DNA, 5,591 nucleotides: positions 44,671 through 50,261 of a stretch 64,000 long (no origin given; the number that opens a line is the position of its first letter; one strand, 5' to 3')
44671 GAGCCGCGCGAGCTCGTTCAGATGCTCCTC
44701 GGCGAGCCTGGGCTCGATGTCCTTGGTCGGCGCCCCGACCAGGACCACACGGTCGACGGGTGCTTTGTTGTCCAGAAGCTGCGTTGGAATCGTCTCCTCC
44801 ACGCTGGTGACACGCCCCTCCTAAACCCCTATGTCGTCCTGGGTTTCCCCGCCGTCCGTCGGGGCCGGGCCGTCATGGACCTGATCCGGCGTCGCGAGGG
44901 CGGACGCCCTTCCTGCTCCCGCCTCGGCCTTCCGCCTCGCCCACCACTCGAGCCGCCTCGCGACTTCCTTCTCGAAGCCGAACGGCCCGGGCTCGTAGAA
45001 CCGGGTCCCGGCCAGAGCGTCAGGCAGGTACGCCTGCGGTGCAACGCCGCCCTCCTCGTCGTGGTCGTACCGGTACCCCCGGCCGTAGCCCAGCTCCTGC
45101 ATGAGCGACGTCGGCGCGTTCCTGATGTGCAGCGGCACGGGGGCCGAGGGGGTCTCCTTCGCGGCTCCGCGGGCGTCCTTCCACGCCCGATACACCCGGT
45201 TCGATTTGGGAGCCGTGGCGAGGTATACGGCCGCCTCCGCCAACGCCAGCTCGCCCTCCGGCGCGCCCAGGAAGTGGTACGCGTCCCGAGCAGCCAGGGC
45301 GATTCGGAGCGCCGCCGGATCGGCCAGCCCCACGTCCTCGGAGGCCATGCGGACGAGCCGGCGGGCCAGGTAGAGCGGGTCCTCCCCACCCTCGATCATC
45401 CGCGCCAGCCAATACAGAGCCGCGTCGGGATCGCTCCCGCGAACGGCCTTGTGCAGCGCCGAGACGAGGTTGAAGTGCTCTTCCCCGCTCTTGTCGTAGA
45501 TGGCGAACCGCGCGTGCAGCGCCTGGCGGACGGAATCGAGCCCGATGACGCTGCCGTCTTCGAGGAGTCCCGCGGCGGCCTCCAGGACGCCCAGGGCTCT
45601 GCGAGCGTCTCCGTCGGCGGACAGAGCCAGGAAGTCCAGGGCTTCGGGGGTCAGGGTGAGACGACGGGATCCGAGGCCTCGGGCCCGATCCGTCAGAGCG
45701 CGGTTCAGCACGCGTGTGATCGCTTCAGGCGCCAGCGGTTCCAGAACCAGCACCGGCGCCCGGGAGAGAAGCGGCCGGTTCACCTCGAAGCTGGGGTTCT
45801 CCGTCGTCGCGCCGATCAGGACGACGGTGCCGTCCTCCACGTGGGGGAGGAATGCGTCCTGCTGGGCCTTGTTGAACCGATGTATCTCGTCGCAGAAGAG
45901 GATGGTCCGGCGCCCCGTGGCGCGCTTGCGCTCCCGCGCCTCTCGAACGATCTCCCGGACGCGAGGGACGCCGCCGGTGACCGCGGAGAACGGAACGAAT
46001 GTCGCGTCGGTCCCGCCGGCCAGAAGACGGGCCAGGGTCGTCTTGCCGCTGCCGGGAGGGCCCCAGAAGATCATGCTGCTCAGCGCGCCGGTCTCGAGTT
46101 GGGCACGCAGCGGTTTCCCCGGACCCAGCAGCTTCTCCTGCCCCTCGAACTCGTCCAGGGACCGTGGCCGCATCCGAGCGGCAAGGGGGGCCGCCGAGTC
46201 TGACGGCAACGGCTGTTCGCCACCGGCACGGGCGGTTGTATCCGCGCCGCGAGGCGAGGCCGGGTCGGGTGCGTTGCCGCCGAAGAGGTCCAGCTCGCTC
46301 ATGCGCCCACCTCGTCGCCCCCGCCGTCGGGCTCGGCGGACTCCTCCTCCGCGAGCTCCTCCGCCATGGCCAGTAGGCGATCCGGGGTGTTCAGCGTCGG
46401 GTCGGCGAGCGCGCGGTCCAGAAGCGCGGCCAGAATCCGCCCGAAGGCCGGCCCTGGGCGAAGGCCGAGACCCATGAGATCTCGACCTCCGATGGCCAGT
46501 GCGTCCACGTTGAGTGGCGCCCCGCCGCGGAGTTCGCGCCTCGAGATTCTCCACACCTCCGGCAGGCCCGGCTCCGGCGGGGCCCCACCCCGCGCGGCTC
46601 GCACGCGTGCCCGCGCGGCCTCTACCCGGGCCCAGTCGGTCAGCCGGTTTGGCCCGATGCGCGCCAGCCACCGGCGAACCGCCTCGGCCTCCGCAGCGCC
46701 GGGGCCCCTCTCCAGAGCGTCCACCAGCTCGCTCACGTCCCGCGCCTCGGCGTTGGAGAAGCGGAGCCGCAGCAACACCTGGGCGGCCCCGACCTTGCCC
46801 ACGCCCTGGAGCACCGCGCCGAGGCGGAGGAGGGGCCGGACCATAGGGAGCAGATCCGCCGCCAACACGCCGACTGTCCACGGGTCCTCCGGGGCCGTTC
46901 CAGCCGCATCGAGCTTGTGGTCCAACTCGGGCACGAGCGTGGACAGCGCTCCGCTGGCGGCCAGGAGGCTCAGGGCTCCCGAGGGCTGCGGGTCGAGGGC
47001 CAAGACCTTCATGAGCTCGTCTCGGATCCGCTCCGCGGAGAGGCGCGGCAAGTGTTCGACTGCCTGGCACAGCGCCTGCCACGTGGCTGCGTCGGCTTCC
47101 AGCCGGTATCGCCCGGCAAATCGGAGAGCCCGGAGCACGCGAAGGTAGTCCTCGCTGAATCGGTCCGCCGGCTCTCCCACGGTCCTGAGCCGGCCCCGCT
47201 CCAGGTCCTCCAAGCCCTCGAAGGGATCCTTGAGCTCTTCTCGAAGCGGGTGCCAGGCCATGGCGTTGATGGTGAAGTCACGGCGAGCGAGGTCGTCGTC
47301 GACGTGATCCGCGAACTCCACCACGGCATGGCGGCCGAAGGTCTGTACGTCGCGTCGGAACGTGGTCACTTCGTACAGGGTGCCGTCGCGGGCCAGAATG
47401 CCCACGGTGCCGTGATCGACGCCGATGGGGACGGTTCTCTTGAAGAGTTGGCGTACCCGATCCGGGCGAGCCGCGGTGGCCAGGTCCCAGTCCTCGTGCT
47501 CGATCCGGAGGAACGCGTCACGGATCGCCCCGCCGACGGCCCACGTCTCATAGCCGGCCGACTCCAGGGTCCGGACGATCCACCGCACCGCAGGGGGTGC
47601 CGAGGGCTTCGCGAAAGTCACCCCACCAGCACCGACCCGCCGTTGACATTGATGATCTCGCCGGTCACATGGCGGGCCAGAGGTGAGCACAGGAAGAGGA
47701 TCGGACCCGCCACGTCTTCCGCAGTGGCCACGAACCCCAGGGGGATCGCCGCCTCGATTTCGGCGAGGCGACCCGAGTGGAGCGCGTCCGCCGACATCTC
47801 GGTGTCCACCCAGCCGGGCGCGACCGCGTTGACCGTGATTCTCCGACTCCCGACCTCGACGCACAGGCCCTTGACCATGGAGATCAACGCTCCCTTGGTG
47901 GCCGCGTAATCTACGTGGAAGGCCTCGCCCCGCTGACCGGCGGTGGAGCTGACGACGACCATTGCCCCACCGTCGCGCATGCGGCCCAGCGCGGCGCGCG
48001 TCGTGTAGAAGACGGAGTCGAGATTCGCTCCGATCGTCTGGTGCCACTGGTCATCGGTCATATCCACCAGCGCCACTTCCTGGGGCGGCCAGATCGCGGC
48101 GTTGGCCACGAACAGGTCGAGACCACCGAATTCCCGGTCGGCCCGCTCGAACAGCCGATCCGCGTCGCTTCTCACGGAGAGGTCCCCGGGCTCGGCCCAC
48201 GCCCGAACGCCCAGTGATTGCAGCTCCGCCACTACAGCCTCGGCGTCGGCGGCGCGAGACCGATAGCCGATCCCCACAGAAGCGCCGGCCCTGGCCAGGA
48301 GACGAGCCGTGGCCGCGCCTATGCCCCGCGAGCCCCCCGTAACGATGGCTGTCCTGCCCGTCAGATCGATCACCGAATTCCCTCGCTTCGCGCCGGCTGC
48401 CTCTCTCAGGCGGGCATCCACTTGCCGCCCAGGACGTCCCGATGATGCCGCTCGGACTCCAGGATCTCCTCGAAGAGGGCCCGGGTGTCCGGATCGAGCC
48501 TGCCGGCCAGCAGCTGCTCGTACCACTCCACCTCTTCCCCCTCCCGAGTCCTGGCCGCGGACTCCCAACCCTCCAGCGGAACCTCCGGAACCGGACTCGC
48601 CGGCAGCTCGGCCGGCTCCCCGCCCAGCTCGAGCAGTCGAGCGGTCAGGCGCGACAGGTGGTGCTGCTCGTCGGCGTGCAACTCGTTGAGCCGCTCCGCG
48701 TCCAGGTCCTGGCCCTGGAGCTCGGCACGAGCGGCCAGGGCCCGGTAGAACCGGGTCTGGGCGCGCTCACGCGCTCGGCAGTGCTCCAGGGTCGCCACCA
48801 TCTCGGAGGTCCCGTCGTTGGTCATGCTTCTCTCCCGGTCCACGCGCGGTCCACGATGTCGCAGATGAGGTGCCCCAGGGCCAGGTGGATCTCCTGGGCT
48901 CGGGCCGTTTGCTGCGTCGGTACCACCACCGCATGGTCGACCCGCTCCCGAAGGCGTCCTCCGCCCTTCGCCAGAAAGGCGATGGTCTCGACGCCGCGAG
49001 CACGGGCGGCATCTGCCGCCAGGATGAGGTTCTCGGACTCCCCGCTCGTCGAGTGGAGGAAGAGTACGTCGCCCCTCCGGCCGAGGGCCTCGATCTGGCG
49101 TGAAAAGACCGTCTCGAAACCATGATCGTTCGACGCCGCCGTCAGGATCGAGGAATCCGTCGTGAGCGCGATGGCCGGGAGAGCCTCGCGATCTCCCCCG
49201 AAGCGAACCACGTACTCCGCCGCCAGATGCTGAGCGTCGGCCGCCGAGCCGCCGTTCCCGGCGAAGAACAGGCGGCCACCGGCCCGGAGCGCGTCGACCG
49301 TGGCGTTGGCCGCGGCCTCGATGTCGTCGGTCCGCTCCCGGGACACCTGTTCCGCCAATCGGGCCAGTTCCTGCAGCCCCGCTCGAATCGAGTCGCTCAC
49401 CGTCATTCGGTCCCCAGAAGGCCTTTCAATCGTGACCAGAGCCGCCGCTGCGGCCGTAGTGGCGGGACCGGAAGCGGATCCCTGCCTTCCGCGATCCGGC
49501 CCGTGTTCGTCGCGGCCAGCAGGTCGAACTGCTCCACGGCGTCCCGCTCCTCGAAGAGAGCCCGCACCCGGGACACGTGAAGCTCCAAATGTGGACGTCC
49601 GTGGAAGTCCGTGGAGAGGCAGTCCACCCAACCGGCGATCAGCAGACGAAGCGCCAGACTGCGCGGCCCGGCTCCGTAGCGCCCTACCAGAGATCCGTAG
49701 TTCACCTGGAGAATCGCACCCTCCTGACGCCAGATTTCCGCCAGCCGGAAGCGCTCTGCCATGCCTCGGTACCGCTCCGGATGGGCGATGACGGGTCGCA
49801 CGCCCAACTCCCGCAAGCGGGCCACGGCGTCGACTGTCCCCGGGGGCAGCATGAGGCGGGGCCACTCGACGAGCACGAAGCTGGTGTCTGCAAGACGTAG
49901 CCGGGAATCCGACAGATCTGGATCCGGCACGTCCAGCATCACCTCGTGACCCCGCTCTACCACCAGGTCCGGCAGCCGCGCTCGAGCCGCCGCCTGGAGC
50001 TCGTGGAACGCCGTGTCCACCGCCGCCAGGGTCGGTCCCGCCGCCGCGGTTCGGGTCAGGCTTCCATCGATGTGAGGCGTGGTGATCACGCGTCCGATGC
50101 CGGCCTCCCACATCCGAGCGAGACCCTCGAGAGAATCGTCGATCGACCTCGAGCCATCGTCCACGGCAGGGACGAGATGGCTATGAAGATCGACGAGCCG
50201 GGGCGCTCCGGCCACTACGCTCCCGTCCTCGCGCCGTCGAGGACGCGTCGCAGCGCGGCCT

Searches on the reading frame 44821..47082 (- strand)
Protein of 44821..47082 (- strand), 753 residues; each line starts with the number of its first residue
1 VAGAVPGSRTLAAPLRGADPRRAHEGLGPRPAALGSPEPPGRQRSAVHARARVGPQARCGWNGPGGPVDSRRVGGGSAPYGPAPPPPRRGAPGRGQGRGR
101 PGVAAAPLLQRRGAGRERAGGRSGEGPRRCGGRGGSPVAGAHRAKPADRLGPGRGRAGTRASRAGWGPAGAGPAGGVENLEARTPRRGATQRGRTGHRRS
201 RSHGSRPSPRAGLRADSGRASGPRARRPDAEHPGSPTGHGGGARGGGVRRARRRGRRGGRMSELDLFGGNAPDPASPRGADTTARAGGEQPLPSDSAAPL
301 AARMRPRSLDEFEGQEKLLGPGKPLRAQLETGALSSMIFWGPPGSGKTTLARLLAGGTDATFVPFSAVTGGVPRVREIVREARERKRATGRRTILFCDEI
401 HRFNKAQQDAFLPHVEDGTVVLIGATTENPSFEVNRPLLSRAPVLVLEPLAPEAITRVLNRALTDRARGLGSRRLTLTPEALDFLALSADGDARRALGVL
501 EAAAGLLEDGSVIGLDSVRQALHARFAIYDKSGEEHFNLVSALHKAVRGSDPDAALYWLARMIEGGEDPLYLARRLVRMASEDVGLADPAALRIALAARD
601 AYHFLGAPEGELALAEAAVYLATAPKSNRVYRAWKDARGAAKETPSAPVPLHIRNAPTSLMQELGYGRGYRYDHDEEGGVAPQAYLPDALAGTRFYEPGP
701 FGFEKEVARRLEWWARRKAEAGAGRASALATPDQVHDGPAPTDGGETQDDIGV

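Call 64: search_protein_families(library=pfam, proteins=[window:44821-47082:-], max_evalue=0.001)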
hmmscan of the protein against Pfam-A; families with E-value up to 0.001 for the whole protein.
window:44821-47082:- (753 aa): 8 families
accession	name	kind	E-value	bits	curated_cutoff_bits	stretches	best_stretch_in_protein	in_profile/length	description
PF12002.13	MgsA_C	-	2e-68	229.9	27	1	549-714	1-166/167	MgsA AAA+ ATPase C terminal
PF16193.11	AAA_assoc_2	-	7.4e-20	71.4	34.3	1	472-548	2-81/81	AAA C-terminal domain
PF00004.35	AAA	-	4.7e-14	53.4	21.2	1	337-444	1-125/131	ATPase family associated with various cellular activities (AAA)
PF05496.18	RuvB_N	-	1.2e-10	41.8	27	1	304-426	1-120/159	Holliday junction DNA helicase RuvB P-loop domain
PF07728.20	AAA_5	-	0.00016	22.1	22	0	337-426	2-101/139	AAA domain (dynein-related subfamily)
PF13521.12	AAA_28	-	0.0002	22.1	27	1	338-405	3-58/164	AAA domain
PF13401.12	AAA_22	-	0.00078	20.2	27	0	336-358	7-29/130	AAA domain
PF13191.12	AAA_16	-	0.00094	20.1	32.6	0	330-355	20-45/167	AAA ATPase domain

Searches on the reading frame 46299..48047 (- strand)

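Call 64: search_protein_families(library=pfam, proteins=[window:46299-48047:-], max_evalue=0.001)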
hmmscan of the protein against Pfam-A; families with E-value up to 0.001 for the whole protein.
window:46299-48047:- (582 aa): 3 families
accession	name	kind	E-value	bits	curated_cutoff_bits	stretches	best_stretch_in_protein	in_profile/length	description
PF01743.26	PolyA_pol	-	5e-31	108.1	23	1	169-288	2-126/126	Poly A polymerase head domain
PF12627.12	PolyA_pol_RNAbd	-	2.7e-09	37.1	22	1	319-378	5-63/64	Probable RNA and SrmB- binding site of polymerase A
PF13735.12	tRNA_NucTran2_2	-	4.4e-05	23.9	27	0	517-561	103-148/149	tRNA nucleotidyltransferase domain 2 putative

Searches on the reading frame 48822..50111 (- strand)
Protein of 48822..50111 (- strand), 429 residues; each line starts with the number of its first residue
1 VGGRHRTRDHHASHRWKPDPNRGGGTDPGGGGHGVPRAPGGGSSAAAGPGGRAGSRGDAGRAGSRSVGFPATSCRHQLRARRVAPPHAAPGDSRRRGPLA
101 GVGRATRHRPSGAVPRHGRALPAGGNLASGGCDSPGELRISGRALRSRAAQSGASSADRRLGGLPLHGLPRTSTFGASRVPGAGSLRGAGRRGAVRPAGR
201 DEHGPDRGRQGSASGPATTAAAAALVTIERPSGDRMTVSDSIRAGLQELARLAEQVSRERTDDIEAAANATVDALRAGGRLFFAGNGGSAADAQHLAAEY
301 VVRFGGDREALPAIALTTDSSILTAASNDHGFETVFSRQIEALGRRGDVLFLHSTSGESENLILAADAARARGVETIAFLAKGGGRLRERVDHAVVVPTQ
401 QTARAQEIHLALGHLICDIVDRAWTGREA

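Call 64: search_protein_families(library=pfam, proteins=[window:48822-50111:-], max_evalue=0.001)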
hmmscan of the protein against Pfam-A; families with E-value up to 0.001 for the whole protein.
window:48822-50111:- (429 aa): 2 families
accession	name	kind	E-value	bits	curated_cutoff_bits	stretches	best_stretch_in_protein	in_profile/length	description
PF13580.11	SIS_2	-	2.5e-28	99.3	27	1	247-379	4-136/138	SIS domain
PF01380.27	SIS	-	2.6e-06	27.7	25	1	343-403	50-110/131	SIS domain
